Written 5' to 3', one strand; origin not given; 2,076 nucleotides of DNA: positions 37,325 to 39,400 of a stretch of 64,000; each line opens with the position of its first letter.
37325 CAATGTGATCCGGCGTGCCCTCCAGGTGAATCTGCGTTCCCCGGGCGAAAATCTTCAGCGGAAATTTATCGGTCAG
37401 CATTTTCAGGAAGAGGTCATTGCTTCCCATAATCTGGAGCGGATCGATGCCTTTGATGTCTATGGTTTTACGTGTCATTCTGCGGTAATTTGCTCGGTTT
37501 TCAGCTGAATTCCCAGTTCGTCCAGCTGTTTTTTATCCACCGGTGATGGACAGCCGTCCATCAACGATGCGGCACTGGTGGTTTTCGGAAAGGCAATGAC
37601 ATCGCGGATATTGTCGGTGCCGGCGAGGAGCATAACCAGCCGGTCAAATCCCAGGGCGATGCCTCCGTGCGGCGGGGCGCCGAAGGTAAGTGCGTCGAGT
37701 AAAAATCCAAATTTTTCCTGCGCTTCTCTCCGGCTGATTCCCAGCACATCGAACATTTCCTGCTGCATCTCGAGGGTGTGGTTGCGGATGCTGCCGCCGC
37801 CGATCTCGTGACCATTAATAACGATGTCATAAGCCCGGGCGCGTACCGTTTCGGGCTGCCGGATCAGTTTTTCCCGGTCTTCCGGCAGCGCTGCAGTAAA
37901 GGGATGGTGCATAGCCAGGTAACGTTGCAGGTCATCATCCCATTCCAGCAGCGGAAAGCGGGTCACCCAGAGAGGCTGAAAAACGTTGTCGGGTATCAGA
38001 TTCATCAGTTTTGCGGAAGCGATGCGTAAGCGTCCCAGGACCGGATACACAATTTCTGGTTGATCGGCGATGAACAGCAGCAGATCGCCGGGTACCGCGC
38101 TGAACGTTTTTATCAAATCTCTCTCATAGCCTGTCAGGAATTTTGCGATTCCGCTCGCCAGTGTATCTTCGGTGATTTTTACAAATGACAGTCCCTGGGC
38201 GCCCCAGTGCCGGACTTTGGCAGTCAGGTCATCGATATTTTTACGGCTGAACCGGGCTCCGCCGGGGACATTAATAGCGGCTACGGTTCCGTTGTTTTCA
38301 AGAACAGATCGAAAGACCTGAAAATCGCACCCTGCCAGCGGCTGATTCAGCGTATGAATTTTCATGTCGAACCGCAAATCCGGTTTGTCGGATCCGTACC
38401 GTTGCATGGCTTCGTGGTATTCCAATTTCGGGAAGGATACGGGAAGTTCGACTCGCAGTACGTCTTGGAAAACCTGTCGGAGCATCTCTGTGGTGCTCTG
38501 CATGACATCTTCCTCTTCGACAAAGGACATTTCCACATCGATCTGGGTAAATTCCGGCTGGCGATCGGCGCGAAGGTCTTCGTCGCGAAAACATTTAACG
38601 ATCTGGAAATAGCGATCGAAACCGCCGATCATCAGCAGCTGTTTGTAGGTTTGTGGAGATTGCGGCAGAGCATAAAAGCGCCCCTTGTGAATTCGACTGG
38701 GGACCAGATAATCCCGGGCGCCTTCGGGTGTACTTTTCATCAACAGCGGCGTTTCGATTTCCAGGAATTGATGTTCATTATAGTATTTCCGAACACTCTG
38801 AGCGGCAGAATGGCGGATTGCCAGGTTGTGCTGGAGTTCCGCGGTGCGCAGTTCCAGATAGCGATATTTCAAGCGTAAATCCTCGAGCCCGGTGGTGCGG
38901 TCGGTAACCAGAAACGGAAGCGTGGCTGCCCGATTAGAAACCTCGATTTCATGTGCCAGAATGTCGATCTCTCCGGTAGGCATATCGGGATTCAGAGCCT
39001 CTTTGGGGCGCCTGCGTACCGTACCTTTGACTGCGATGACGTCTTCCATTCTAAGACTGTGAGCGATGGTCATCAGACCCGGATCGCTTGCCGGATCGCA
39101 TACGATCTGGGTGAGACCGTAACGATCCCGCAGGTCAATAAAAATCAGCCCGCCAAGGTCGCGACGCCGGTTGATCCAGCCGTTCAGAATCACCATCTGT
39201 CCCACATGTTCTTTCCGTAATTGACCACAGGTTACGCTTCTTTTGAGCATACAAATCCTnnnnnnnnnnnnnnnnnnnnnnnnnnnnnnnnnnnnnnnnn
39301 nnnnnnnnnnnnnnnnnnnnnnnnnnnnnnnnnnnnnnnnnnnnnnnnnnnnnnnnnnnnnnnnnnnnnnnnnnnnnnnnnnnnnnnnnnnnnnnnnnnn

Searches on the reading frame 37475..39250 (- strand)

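Call 8: search_protein_families(library=ncbifam, proteins=[window:37475-39250:-])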
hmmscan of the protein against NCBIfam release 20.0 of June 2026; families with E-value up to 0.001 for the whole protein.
window:37475-39250:- (591 aa): 17 families
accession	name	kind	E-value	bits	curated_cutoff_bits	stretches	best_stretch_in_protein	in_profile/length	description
NF001750.0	PRK00476.1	equivalog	1.6e-248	825.9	443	1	2-586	3-589/590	aspartate--tRNA ligase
TIGR00459.1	aspS_bact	equivalog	4.2e-226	751.9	373.85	1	3-582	2-582/586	aspartate--tRNA ligase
NF009460.0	PRK12820.1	equivalog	3.7e-175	584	1379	1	6-582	24-616/723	bifunctional aspartyl-tRNA synthetase/aspartyl/glutamyl-tRNA amidotransferase subunit C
NF003483.0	PRK05159.1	equivalog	2.5e-71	240.9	353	2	5-266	5-260/438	aspartate--tRNA(Asn) ligase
TIGR00458.1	aspS_nondisc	equivalog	3.2e-68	230.7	368.4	2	11-266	6-255/428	aspartate--tRNA(Asn) ligase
NF003037.0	PRK03932.1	equivalog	6.1e-47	160.6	414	2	11-266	10-264/451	asparagine--tRNA ligase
TIGR00457.1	asnS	equivalog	8.6e-44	150.1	342.6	2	13-266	12-266/455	asparagine--tRNA ligase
NF001756.1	PRK00484.1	subfamily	4.2e-43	147.7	468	2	13-266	47-292/488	lysine--tRNA ligase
TIGR00499.1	lysS_bact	equivalog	4.1e-41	141.2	427.6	2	12-269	48-299/496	lysine--tRNA ligase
NF002821.0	PRK02983.1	equivalog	3.7e-35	121.3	742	2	3-261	645-896/1102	bifunctional lysylphosphatidylglycerol synthetase/lysine--tRNA ligase LysX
NF009101.0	PRK12445.1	subfamily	4.9e-28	97.9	1026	2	22-266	70-307/505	lysine--tRNA ligase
TIGR00462.1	genX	equivalog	1.9e-24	86.6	286.9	2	145-290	3-147/304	EF-P lysine aminoacylase EpmA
NF006828.0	PRK09350.1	equivalog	6.9e-21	74.8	264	2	141-286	14-157/325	elongation factor P--(R)-beta-lysine ligase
NF005052.0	PRK06462.1-1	equivalog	3.4e-12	46.1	368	1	115-266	19-175/353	asparagine synthetase A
NF005054.0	PRK06462.1-4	equivalog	9.5e-10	38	309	1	129-287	11-191/318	asparagine synthetase A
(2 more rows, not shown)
